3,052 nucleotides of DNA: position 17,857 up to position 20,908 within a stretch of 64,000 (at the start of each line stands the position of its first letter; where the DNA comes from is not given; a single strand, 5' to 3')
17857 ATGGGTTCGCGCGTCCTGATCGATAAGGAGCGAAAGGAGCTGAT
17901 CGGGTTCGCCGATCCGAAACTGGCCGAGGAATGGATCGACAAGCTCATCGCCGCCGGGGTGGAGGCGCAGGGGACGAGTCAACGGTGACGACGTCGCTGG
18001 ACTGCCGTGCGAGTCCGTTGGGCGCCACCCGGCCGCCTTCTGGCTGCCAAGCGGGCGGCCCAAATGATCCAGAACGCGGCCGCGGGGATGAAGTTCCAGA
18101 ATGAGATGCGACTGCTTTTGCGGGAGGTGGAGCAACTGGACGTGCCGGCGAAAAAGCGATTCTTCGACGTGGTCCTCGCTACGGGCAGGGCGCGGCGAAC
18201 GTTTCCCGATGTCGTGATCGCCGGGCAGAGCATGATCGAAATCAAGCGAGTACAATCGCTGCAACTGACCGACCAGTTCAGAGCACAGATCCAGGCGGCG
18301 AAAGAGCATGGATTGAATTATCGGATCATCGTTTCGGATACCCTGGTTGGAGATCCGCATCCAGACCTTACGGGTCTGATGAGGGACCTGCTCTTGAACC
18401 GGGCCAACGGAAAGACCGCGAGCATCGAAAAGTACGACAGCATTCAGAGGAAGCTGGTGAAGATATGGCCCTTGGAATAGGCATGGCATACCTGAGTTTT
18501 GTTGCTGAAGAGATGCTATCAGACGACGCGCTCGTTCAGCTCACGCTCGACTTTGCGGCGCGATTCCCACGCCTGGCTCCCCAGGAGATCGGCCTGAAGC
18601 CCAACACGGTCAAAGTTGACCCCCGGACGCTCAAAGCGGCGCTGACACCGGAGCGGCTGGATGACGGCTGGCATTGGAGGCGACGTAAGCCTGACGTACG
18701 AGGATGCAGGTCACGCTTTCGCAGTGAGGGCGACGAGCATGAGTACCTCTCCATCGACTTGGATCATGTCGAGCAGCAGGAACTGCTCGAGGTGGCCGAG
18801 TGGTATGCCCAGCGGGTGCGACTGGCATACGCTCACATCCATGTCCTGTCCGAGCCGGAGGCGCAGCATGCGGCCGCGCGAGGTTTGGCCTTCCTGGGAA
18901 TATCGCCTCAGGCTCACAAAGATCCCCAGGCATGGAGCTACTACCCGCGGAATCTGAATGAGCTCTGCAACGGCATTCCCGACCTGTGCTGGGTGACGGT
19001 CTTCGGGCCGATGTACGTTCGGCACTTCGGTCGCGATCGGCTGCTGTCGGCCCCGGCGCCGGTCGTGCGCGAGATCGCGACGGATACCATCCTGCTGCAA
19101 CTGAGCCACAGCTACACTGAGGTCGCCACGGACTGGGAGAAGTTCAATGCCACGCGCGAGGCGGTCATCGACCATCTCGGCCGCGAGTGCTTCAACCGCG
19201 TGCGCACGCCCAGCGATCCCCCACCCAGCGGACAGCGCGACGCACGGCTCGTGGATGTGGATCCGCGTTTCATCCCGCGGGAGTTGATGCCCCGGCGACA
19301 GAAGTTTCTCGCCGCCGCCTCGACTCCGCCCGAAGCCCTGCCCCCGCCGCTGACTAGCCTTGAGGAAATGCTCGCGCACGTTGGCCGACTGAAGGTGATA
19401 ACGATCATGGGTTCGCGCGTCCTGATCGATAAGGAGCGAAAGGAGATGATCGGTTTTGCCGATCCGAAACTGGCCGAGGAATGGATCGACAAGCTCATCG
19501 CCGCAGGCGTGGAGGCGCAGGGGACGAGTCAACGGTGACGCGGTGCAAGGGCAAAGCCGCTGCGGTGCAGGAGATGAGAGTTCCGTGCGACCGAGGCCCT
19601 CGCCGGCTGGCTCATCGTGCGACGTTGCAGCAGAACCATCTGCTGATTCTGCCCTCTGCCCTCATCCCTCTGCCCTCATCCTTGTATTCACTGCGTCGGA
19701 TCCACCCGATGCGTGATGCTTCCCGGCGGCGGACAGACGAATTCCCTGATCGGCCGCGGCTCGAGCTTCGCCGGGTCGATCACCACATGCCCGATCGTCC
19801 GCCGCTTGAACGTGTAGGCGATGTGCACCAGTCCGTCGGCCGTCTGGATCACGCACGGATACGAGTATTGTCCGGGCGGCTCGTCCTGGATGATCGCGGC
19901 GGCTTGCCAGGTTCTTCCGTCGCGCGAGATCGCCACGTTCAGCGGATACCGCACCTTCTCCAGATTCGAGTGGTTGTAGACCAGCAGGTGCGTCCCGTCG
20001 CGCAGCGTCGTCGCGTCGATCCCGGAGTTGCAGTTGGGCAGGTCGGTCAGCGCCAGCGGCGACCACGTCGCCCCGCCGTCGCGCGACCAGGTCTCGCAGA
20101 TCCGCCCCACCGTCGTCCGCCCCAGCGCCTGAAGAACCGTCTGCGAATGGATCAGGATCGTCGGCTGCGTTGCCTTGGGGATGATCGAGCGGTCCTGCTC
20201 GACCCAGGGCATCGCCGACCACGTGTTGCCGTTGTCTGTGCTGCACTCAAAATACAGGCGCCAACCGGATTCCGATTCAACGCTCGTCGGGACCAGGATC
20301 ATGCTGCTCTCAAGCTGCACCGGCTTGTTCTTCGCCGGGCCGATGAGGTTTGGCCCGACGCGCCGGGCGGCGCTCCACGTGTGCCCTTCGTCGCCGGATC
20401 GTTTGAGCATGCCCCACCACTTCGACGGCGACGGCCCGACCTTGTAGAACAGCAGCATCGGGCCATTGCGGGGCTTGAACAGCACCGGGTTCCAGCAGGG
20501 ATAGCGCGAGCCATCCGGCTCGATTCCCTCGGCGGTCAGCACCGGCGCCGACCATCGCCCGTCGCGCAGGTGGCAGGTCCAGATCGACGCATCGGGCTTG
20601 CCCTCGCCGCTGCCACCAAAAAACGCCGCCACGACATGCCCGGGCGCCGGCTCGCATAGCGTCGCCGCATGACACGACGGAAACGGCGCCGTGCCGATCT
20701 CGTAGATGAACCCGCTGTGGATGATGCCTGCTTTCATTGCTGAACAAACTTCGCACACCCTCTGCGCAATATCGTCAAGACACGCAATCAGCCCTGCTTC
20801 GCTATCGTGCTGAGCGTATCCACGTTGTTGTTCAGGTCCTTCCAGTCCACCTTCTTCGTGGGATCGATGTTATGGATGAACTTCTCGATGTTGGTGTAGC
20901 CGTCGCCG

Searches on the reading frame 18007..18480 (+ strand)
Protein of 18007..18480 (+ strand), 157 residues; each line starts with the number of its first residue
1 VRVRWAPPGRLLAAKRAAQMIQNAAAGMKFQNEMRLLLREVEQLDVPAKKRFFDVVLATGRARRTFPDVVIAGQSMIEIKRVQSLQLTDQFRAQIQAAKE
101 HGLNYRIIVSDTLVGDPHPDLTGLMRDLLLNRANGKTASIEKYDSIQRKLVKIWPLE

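Call 9: search_protein_families(library=pfam, proteins=[window:18007-18480:+], max_evalue=1)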
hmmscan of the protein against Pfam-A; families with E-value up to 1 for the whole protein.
window:18007-18480:+ (157 aa): 2 families
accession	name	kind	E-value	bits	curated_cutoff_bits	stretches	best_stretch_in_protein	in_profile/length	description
PF15649.12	Tox-REase-7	-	2.5e-06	28.1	25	1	48-111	15-76/84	Restriction endonuclease fold toxin 7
PF08722.17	Tn7_TnsA-like_N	-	0.07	14.1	26.5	1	59-108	20-83/85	TnsA-like endonuclease N terminal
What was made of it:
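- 18007..18480 (+): Orphan Tox-REase-7 toxin CT cassette, copy 3. NCBI annotates a 138-aa 'putative toxin' from the ATG at 18064. Pfam PF15649 scores 28.1 bits against a cutoff of 25 (call 9).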

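Call 24: find_homologous_proteins(query=window:18007-18477:+)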
Query window:18007-18477:+ (157 aa): 4 proteins with E <= 0.001 among 109 candidates.
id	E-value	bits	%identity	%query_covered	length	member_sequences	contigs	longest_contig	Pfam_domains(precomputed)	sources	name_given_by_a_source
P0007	2.5e-82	292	100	88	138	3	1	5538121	PF15649.13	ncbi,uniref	ncbi:putative toxin [Fontivita pretiosa]|uniref:putative toxin n=1 Tax=Fontivita pretiosa TaxID=2989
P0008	3.3e-58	213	88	79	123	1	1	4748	PF15649.13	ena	-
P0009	9.1e-33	131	59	78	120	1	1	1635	-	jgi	-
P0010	1.3e-25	108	48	90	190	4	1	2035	-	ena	-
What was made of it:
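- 18007..18480 (+): It matches P0007 (call 24).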

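Call 30: find_encoding_contigs(protein=P0008, flank=5000)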
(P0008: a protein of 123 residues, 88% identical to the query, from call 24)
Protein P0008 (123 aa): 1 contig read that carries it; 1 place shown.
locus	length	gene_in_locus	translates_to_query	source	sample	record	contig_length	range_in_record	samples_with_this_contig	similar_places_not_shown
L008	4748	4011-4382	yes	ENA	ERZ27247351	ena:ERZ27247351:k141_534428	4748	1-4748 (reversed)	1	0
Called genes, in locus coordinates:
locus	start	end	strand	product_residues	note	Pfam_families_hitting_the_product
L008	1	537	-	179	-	?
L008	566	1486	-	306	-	PF01618:MotA_ExbB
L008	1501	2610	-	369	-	-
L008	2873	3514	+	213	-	-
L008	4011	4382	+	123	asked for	PF15649:Tox-REase-7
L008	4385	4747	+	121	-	?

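Call 31: find_encoding_contigs(protein=P0009, flank=5000)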
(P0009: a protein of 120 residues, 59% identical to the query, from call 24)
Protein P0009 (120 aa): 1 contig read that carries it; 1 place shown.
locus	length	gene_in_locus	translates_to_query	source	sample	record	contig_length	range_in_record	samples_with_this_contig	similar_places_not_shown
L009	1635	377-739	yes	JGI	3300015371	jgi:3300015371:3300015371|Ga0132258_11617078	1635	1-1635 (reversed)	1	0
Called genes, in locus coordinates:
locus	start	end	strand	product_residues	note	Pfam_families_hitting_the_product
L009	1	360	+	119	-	?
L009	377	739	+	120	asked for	-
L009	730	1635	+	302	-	?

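Call 32: find_encoding_contigs(protein=P0010, flank=5000)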
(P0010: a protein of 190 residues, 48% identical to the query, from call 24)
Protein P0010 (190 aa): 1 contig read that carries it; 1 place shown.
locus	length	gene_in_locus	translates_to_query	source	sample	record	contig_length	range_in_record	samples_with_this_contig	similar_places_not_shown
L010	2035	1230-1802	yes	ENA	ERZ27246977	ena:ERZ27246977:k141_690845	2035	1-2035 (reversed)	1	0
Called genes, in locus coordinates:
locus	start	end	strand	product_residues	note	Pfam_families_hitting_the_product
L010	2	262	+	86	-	?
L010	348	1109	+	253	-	PF01797:Y1_Tnp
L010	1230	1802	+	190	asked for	-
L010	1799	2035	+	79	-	?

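Call 38: search_protein_families(library=ncbifam, proteins=[window:18007-18477:+], max_evalue=0.1)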
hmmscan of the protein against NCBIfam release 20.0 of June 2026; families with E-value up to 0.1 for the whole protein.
window:18007-18477:+ (157 aa): 0 families
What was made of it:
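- On Imm52 / DUF3396 immunity family: NCBIfam gives no hit either (call 38).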

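Call 43: search_solved_structures(query=window:18007-18477:+, max_evalue=10, show_alignments=3)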
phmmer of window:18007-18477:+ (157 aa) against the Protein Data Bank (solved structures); distinct sequences matched with E-value up to 10: 18.
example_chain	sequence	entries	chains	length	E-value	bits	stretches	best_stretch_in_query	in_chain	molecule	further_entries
8q1c_A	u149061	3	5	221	0.063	16.2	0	96-142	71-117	Beta-phosphoglucomutase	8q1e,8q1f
6ydj_A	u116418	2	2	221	0.064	16.2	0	96-142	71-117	Beta-phosphoglucomutase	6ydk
5ok0_A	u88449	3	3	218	0.08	15.9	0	96-142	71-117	Beta-phosphoglucomutase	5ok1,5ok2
6hdi_A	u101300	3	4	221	0.082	15.8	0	96-142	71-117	Beta-phosphoglucomutase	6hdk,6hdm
5ojz_A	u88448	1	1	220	0.083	15.8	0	96-142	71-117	Beta-phosphoglucomutase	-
6hdh_A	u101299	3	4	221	0.083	15.8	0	96-142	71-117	Beta-phosphoglucomutase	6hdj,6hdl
5o6p_A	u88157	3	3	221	0.084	15.8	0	96-142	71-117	Beta-phosphoglucomutase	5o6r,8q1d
6h8y_A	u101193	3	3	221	0.084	15.8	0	96-142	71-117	Beta-phosphoglucomutase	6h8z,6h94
1lvh_A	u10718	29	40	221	0.084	15.8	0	96-142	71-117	beta-phosphoglucomutase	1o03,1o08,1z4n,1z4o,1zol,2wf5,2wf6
3fm9_A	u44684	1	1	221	0.085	15.8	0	96-142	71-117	Beta-phosphoglucomutase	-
6i03_A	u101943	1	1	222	0.085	15.8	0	96-142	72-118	Beta-phosphoglucomutase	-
5olw_A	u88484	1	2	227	0.092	15.7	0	96-142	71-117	Beta-phosphoglucomutase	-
6h90_A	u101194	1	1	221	0.18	14.8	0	96-142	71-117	Beta-phosphoglucomutase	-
6hdf_A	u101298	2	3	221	0.25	14.3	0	96-142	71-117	Beta-phosphoglucomutase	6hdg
6zs9_A5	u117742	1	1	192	0.43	13.5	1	87-139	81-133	Ribosome-recycling factor, mitochondrial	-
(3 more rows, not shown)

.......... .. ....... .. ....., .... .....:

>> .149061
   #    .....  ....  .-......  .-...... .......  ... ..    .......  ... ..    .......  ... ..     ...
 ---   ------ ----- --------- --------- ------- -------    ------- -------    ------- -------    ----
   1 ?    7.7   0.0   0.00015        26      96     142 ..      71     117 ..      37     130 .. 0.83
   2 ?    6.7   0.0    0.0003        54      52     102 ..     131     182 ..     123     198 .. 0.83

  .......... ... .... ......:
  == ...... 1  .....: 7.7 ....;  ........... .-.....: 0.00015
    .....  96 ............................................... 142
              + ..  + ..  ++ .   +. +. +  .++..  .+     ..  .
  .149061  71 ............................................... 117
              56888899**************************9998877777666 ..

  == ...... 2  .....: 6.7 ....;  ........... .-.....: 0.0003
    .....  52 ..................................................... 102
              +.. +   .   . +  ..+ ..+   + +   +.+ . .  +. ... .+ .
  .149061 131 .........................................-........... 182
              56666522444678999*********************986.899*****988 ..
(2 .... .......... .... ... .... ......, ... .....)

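Call 75: search_protein_families(library=pfam, proteins=[L010:1230-1799:+, L009:377-736:+], max_evalue=0.01)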
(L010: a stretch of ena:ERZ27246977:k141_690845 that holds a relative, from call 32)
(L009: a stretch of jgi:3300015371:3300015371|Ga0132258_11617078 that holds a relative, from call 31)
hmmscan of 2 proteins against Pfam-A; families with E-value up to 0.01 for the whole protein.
L010:1230-1799:+ (190 aa): 0 families

L009:377-736:+ (120 aa): 1 family
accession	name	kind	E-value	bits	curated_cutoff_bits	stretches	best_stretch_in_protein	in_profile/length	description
PF15649.12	Tox-REase-7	-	0.00029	21.5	25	1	24-78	21-76/84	Restriction endonuclease fold toxin 7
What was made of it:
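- On Imm52 / DUF3396 immunity family: calls 9 and 75.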

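Call 87: predict_structure(alignment_id=A5)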
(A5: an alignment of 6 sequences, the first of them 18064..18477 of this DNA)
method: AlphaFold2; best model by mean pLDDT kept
length: 138 residues; sequences in the alignment: 6
mean_pLDDT: 68.9   pTM: 0.54
mean pLDDT of the five models: 68.9, 67.8, 66.8, 60.2, 57.5
residues with pLDDT >= 90: 8; 70-90: 65; 50-70: 43; < 50: 22
segments of 3 or more residues with pLDDT < 50: 1-8, 41-54
pLDDT, mean of each block of 10 residues (from residue 1): 42 64 61 58 37 54 77 81 81 80 90 74 84 83
secondary structure, 60 per line:
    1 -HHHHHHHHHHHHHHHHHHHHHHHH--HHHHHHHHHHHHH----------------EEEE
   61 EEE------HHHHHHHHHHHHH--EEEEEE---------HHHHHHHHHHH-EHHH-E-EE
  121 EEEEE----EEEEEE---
elements in order: H2-25 H28-40 E57-63 H70-82 E85-90 H100-110 E119-125 E130-135
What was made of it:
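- On Tox-REase-7 (PF15649): The model from 6 sequences has pLDDT 68.9 (call 87).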

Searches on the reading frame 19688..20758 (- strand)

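Call 26: search_protein_families(library=pfam, proteins=[window:19688-20758:-], max_evalue=0.01)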
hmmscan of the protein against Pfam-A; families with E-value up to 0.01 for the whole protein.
window:19688-20758:- (356 aa): 3 families
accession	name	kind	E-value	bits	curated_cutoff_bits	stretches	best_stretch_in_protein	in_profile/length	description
PF13088.12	BNR_2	-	2.3e-78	263.8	31.4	1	40-313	1-277/277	BNR repeat-like domain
PF02012.26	BNR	-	0.00036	20.5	27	0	224-234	2-12/12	BNR/Asp-box repeat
PF24316.1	Tli3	-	0.0065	17.2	27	0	154-198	65-114/129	T6SS Tli3 immunity protein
